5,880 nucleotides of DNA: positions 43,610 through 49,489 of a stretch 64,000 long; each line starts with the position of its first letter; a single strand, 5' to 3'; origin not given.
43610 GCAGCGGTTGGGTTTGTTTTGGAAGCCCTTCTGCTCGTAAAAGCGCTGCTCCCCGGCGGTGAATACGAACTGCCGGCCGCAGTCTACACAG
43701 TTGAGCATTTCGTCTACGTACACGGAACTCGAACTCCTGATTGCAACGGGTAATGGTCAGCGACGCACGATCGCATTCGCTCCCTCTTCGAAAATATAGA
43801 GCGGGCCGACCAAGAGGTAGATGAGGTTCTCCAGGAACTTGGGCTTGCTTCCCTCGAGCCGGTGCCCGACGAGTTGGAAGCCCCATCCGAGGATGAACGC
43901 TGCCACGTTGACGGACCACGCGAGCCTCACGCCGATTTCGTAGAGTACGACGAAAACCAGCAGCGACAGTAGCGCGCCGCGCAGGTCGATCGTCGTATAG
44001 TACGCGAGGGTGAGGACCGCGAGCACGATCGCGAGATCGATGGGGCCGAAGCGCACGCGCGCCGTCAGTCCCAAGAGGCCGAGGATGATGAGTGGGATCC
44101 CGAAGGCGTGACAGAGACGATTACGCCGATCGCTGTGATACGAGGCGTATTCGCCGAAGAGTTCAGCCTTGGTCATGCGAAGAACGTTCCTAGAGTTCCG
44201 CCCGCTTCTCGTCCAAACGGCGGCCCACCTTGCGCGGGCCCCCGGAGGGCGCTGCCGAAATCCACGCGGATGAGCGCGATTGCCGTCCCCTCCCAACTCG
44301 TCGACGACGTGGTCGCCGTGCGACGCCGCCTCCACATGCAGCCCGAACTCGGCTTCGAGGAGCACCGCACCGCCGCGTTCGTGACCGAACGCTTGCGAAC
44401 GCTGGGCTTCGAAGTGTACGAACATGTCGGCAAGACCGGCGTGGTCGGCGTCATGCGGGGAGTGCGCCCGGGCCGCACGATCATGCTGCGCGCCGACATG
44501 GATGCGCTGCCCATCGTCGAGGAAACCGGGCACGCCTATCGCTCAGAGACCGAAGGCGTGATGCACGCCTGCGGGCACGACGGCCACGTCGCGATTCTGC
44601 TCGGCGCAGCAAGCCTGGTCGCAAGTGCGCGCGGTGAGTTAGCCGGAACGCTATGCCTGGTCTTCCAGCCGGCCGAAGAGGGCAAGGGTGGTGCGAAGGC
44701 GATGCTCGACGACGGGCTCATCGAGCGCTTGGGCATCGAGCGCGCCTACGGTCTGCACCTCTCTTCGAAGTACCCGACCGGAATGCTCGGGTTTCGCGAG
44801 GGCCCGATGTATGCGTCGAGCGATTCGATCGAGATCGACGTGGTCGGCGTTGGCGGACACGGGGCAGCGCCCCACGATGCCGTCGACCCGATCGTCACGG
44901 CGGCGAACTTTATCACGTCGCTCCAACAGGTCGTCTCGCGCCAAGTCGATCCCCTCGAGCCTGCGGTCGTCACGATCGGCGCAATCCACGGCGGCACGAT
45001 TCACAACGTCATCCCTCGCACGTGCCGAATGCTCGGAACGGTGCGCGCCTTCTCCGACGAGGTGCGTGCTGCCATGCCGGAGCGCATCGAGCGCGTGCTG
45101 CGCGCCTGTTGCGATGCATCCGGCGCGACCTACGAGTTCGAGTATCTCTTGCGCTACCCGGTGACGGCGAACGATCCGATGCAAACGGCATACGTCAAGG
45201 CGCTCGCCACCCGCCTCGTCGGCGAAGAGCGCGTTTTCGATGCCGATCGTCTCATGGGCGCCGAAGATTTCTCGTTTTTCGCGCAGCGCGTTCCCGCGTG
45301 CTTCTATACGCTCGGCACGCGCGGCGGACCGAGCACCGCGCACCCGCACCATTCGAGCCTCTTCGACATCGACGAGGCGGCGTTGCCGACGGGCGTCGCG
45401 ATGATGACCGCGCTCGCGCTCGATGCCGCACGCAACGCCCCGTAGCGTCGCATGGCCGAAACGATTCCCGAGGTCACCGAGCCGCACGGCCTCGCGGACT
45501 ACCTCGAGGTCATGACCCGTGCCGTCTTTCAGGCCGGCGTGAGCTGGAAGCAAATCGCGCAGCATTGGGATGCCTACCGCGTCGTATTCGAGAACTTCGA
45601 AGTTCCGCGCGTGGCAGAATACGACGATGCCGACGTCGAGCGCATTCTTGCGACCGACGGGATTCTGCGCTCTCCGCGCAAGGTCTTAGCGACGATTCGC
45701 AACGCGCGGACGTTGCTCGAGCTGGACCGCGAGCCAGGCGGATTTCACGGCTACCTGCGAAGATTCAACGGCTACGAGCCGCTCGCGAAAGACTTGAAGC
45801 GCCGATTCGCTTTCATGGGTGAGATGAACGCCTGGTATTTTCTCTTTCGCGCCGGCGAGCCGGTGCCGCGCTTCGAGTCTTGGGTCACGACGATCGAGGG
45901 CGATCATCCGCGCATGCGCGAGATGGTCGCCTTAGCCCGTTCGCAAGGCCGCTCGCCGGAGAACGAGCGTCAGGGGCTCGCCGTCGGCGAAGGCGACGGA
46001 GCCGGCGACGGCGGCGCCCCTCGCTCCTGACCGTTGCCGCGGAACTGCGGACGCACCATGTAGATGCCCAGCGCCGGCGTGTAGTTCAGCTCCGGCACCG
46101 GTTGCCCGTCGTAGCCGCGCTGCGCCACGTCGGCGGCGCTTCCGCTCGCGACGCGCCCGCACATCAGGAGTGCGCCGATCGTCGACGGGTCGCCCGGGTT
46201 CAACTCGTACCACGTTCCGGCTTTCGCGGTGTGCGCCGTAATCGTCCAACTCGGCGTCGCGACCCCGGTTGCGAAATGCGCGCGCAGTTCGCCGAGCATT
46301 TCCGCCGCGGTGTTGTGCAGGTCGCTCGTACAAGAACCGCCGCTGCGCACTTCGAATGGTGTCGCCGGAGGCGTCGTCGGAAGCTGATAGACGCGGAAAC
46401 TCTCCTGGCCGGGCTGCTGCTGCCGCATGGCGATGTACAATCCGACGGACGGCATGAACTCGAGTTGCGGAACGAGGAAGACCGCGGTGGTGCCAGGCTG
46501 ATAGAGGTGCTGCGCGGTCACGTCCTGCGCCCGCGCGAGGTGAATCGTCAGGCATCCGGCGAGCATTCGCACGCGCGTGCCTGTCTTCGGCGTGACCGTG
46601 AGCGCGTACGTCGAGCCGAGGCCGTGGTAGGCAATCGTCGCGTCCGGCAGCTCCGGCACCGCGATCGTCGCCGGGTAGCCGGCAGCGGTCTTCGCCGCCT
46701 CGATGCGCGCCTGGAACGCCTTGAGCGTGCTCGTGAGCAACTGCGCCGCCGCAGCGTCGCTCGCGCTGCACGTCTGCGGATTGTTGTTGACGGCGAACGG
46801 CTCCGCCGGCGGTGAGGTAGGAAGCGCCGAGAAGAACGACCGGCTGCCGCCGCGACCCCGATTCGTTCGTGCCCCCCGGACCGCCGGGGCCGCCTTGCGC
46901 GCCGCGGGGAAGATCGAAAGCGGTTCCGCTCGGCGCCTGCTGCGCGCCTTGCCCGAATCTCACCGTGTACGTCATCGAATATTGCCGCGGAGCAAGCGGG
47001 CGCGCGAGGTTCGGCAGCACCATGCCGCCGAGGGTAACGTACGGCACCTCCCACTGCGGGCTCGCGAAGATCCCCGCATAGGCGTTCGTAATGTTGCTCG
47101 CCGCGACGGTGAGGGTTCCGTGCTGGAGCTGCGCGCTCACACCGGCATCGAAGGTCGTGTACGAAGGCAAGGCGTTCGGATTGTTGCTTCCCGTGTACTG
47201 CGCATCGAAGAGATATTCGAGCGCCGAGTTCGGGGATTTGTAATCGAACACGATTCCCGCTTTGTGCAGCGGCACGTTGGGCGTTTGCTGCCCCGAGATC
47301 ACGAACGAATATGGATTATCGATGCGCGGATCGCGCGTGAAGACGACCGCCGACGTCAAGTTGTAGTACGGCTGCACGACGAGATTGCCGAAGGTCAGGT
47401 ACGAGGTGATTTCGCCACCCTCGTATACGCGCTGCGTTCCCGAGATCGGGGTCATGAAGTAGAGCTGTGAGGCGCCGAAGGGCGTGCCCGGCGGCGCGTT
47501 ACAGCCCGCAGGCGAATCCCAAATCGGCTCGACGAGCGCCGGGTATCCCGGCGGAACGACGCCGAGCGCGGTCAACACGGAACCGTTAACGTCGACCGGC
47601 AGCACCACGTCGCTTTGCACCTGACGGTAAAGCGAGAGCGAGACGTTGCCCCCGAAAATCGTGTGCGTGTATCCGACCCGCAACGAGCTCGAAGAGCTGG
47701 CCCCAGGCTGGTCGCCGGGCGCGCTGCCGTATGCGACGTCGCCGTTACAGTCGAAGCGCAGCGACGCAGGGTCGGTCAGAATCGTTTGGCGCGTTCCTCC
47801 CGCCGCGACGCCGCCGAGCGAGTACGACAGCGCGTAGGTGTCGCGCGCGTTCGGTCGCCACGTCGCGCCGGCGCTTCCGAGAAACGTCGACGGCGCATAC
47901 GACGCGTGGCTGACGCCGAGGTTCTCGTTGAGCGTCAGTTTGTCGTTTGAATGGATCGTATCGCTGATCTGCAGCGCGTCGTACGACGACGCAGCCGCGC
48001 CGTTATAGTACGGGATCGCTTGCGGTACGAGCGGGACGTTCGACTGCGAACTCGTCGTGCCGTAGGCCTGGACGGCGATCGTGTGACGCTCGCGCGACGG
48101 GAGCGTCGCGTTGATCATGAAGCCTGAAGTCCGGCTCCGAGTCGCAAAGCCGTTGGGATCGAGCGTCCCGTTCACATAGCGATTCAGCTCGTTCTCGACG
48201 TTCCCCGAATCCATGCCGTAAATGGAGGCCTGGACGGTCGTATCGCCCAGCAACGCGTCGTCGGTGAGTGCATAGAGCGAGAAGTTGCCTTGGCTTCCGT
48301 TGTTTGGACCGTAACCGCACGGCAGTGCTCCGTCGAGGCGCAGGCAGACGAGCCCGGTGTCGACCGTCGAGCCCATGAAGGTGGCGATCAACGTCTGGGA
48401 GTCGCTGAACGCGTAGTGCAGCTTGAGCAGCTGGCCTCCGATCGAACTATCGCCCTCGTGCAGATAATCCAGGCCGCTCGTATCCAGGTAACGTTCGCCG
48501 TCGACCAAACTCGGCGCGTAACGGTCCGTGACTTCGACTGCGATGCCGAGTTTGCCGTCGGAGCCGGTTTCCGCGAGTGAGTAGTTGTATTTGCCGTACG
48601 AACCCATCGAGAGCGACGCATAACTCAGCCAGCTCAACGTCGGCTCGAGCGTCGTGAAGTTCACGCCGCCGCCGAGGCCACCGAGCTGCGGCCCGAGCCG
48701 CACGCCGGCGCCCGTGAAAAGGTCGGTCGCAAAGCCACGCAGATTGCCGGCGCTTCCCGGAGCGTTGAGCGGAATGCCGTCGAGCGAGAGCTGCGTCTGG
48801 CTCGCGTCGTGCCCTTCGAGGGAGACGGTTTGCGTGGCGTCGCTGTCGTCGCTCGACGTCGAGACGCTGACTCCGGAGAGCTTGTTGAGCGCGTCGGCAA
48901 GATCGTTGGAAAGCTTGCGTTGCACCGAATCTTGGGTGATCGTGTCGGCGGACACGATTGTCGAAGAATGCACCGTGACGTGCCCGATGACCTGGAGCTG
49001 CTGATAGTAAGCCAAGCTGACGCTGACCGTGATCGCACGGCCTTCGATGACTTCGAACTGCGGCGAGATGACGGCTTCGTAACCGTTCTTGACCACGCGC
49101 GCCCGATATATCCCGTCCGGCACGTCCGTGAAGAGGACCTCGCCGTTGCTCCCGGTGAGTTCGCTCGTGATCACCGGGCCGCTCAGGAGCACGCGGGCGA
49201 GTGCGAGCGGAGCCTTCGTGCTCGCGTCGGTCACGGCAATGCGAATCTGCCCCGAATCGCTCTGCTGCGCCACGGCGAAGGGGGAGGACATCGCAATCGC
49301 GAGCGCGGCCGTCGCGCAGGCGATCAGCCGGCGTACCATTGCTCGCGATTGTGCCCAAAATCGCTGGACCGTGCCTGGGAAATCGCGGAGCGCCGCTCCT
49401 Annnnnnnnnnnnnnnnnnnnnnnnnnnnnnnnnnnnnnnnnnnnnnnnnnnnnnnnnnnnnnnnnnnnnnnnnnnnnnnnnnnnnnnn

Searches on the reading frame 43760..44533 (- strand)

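Call 68: search_protein_families(library=pfam, proteins=[window:43760-44533:-])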
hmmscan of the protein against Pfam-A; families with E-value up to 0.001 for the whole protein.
window:43760-44533:- (258 aa): 1 family
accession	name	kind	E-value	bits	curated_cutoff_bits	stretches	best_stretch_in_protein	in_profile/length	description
PF06127.16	Mpo1-like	-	1.8e-16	60.4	24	1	123-248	5-88/95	2-hydroxy-palmitic acid dioxygenase Mpo1-like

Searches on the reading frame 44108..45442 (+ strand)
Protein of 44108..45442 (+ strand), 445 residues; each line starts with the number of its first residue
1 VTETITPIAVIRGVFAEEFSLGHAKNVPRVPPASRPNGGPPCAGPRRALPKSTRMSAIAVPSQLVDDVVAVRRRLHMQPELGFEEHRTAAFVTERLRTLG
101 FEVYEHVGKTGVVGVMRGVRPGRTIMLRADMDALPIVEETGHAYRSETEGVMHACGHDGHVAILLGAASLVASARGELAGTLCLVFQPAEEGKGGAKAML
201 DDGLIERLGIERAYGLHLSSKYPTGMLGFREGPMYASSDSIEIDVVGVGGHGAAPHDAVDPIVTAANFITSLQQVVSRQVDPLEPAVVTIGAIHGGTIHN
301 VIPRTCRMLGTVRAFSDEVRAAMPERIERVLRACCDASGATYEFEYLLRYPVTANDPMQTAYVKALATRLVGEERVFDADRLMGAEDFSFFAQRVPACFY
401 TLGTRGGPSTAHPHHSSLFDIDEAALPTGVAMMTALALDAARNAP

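Call 69: search_protein_families(library=pfam, proteins=[window:44108-45442:+])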
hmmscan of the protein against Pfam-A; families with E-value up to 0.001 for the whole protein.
window:44108-45442:+ (445 aa): 2 families
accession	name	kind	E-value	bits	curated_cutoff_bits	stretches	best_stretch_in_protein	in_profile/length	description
PF01546.33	Peptidase_M20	-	8.4e-44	150.4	24.6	1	126-438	1-205/206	Peptidase family M20/M25/M40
PF07687.19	M20_dimer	-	7.4e-13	48.8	21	1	240-332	8-100/107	Peptidase dimerisation domain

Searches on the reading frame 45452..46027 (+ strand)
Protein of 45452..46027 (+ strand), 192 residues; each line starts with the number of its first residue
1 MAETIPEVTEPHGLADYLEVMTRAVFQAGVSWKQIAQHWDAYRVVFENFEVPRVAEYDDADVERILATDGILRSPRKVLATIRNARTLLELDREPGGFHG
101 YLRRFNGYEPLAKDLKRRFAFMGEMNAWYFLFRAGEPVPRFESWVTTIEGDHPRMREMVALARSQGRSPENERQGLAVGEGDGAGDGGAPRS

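Call 69: search_protein_families(library=pfam, proteins=[window:45452-46027:+])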
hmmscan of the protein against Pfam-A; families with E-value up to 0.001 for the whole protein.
window:45452-46027:+ (192 aa): 1 family
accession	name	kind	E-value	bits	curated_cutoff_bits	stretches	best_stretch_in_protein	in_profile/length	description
PF03352.18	Adenine_glyco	-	1.1e-21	77.9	25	1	18-116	27-125/177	Methyladenine glycosylase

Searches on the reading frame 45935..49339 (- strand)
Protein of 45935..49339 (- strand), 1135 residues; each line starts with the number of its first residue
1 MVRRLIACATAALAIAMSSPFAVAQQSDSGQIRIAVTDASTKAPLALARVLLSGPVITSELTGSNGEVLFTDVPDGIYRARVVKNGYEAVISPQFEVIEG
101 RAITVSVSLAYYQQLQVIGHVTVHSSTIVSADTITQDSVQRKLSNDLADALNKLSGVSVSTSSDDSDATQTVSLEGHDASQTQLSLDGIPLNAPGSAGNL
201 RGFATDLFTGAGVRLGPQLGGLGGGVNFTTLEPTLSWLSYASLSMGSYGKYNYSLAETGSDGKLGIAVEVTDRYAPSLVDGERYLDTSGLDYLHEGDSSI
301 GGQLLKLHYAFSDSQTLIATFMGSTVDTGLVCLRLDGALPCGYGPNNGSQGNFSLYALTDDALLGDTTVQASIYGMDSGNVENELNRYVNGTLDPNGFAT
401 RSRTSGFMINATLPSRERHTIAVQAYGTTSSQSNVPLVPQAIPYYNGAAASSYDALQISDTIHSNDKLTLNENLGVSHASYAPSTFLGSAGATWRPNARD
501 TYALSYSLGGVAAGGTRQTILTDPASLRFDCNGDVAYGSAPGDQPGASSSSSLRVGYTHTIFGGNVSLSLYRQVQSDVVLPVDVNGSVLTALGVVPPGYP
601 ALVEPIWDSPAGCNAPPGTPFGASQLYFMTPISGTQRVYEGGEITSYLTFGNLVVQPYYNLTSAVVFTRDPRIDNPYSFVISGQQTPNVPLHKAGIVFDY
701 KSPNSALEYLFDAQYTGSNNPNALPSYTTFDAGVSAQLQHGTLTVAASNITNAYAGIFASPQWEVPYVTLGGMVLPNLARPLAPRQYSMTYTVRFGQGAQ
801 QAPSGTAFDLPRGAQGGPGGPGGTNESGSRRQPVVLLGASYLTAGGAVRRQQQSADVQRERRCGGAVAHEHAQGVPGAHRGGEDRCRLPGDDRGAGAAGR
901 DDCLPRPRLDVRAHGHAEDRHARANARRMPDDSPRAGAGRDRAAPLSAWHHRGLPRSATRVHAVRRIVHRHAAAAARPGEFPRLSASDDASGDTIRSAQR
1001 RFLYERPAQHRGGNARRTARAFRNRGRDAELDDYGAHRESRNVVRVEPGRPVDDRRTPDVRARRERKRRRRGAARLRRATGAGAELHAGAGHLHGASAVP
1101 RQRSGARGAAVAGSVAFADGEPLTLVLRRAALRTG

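Call 69: search_protein_families(library=pfam, proteins=[window:45935-49339:-])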
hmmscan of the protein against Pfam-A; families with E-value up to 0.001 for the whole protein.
window:45935-49339:- (1135 aa): 2 families
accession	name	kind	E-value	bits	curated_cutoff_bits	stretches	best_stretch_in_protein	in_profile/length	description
PF07715.20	Plug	-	2.7e-08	34.7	23.9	1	126-198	4-75/107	TonB-dependent Receptor Plug Domain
PF13620.12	CarboxypepD_reg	-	3.2e-08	34.3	32.3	1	32-109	2-81/82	Carboxypeptidase regulatory-like domain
